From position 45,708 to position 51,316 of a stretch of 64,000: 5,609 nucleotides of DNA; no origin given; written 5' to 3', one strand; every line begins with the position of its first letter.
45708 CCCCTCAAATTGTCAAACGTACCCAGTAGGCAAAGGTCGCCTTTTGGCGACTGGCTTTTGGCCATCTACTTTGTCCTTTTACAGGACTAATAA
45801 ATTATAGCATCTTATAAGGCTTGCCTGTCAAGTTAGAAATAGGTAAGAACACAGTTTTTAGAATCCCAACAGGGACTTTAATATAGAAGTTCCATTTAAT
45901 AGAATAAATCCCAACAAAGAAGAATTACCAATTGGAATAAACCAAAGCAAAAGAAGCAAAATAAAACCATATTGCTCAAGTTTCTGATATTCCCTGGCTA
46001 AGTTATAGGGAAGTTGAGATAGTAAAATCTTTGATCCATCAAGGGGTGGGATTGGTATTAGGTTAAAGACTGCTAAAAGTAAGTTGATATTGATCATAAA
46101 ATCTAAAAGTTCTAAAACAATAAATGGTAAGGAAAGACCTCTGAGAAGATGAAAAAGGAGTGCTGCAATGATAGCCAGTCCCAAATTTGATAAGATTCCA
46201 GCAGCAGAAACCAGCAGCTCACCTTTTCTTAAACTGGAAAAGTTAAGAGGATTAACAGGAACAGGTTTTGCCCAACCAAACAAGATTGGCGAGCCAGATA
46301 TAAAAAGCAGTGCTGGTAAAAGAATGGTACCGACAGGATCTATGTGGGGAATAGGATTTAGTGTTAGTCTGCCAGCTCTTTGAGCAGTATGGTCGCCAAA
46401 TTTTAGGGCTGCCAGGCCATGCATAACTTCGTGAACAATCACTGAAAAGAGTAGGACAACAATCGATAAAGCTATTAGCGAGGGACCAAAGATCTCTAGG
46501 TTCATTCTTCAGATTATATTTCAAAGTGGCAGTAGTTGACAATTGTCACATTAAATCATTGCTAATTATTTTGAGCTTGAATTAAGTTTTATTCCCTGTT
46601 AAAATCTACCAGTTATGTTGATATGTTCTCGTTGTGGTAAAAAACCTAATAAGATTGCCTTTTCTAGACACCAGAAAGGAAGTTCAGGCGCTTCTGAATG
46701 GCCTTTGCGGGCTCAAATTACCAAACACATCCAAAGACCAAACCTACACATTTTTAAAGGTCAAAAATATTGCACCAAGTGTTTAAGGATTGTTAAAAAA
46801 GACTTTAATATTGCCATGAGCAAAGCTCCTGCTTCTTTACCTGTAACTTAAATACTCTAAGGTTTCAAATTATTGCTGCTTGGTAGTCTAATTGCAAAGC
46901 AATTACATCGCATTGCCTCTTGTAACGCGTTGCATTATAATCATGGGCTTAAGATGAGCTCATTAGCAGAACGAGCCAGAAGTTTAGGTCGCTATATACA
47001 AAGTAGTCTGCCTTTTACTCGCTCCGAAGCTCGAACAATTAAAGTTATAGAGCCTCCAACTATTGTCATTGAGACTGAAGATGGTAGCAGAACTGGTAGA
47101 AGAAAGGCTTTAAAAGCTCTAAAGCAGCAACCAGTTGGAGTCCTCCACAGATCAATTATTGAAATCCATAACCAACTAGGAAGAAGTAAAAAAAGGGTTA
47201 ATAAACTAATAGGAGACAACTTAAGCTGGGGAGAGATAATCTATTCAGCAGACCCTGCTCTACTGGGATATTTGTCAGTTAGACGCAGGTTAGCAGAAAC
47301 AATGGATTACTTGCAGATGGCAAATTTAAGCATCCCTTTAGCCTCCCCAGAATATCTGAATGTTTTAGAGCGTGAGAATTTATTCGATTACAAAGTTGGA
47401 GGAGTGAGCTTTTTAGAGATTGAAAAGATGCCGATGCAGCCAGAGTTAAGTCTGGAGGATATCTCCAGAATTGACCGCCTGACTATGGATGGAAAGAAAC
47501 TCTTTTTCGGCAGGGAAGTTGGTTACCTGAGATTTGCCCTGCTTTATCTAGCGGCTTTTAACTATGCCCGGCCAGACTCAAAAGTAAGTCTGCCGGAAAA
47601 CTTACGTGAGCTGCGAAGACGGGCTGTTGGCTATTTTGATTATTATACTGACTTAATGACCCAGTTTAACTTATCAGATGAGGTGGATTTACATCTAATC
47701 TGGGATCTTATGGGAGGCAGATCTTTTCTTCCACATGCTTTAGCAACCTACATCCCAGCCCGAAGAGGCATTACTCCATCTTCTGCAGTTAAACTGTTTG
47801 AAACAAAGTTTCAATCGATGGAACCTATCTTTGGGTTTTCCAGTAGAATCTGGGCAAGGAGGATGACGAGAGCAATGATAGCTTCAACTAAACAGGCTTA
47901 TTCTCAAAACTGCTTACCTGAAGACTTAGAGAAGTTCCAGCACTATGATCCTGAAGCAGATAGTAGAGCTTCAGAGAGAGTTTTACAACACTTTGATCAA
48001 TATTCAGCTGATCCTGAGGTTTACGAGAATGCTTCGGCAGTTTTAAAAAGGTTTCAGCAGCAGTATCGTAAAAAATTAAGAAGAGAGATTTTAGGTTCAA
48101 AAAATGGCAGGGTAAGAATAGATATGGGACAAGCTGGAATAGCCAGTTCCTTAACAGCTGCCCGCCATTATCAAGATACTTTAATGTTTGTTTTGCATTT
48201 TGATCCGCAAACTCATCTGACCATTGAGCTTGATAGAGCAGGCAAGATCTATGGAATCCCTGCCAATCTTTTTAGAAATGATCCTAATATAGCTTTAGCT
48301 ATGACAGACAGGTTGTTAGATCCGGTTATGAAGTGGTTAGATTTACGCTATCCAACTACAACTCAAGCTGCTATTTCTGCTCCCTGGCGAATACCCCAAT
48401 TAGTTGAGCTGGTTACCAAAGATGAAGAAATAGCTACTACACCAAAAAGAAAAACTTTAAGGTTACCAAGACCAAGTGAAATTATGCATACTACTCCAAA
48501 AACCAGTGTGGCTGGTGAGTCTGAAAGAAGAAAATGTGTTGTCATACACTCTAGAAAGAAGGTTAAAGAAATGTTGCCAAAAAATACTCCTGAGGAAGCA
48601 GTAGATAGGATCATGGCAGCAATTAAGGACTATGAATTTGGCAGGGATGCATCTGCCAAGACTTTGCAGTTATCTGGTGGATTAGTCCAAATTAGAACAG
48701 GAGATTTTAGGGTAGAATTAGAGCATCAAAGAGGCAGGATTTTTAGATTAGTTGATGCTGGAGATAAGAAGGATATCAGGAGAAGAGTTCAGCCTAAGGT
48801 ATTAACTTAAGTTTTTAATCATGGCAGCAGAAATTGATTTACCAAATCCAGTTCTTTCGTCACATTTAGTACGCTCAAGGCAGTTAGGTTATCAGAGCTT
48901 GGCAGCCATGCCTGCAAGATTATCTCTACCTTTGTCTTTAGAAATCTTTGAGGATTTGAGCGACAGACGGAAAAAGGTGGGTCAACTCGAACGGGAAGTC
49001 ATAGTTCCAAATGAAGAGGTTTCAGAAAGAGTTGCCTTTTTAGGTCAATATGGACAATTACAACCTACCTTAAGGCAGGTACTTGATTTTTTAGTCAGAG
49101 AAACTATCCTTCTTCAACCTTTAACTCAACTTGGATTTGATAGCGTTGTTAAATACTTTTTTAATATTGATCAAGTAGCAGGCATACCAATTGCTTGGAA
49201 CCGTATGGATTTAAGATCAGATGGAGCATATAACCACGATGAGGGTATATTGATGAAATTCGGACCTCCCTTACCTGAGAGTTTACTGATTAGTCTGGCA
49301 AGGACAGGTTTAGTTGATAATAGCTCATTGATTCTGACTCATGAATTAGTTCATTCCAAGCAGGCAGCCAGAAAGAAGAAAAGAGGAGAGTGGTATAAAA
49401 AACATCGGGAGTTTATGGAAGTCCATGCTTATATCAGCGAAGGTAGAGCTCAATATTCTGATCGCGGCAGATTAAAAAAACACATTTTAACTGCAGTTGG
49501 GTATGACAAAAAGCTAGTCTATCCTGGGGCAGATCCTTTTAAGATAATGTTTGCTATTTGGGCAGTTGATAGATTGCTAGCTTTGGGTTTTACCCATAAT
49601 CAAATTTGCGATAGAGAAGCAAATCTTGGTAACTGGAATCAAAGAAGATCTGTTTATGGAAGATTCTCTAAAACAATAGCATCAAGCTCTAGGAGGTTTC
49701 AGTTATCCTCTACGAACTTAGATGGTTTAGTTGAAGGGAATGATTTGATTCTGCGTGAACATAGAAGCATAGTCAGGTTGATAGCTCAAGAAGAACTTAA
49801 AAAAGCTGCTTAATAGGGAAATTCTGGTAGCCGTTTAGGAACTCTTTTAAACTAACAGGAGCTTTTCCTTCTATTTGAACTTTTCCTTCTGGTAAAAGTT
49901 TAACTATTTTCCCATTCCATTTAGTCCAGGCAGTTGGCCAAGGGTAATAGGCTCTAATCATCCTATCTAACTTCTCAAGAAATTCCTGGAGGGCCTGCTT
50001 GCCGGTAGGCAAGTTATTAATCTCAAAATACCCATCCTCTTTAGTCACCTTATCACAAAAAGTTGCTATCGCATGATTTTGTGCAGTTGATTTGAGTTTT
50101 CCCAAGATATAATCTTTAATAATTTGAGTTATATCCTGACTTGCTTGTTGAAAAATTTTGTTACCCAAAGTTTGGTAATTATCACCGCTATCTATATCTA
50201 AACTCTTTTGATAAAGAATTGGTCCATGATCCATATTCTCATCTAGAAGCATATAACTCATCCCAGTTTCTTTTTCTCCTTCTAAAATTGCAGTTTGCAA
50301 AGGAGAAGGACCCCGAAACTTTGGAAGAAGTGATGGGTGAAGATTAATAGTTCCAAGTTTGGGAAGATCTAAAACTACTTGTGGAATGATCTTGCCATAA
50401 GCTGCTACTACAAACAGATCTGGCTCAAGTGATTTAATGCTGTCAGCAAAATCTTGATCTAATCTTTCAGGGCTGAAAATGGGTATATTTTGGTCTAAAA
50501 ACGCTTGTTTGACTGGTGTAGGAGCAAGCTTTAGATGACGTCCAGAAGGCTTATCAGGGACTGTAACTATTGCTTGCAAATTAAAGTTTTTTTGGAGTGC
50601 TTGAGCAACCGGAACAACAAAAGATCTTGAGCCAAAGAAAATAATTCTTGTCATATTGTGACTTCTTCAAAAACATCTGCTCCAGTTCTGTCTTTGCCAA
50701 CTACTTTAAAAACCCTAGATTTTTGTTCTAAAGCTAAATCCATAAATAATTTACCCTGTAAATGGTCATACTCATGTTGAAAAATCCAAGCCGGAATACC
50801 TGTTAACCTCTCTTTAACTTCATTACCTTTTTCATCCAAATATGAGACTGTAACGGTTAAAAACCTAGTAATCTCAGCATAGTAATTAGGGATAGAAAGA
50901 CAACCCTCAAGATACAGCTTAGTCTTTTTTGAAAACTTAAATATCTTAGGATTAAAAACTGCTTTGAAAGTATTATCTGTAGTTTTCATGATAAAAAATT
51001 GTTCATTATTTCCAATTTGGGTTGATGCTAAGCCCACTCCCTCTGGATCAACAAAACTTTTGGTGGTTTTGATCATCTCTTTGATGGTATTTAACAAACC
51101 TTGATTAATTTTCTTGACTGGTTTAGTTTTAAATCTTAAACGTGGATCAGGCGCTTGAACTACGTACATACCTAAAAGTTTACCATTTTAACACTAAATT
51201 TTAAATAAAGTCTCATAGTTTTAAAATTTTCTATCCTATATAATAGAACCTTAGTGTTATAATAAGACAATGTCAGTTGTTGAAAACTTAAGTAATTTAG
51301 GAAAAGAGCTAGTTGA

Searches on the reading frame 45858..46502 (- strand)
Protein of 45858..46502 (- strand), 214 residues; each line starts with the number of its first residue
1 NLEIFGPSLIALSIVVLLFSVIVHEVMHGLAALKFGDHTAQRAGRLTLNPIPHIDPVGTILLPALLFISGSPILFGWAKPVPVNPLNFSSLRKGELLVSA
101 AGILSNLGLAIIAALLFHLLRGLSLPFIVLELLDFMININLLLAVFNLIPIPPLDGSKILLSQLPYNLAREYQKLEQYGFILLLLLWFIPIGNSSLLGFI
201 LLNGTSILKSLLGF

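Call 49: search_protein_families(library=pfam, proteins=[window:45858-46502:-], max_evalue=0.0001)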
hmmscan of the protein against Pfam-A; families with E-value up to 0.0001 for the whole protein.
window:45858-46502:- (214 aa): 1 family
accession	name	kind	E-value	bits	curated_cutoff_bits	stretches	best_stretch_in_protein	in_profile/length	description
PF02163.28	Peptidase_M50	-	1e-11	45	27.2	1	129-184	159-219/221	Peptidase family M50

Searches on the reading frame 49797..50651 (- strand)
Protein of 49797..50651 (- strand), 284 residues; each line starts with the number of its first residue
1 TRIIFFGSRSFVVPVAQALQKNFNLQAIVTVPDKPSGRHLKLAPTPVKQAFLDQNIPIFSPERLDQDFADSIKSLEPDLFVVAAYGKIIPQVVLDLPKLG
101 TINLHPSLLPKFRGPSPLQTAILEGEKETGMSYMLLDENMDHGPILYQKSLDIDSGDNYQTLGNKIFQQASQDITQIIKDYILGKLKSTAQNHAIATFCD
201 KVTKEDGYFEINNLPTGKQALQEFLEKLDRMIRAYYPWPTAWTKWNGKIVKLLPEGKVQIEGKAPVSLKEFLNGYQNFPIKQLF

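Call 50: search_protein_families(library=pfam, proteins=[window:49797-50651:-], max_evalue=0.0001)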
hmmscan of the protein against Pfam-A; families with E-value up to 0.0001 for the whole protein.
window:49797-50651:- (284 aa): 2 families
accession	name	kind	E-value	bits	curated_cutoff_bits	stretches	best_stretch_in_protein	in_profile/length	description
PF00551.24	Formyl_trans_N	-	4.8e-40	137.7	26.1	1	2-174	2-177/181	Formyl transferase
PF02911.23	Formyl_trans_C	-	3.6e-08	33.9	21.1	1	226-253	16-43/100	Formyl transferase, C-terminal domain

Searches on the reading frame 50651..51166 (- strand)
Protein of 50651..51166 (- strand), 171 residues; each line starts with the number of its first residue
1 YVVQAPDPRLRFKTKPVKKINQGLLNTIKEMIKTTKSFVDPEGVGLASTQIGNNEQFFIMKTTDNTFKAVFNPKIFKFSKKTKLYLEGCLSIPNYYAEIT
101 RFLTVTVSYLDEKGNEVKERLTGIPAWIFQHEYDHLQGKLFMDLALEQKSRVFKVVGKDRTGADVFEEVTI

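Call 50: search_protein_families(library=pfam, proteins=[window:50651-51166:-], max_evalue=0.0001)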
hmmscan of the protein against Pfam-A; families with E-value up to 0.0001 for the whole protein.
window:50651-51166:- (171 aa): 1 family
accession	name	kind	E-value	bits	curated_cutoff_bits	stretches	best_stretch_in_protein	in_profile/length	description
PF01327.26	Pep_deformylase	-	4.4e-42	143.8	22.8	1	2-147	4-152/156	Polypeptide deformylase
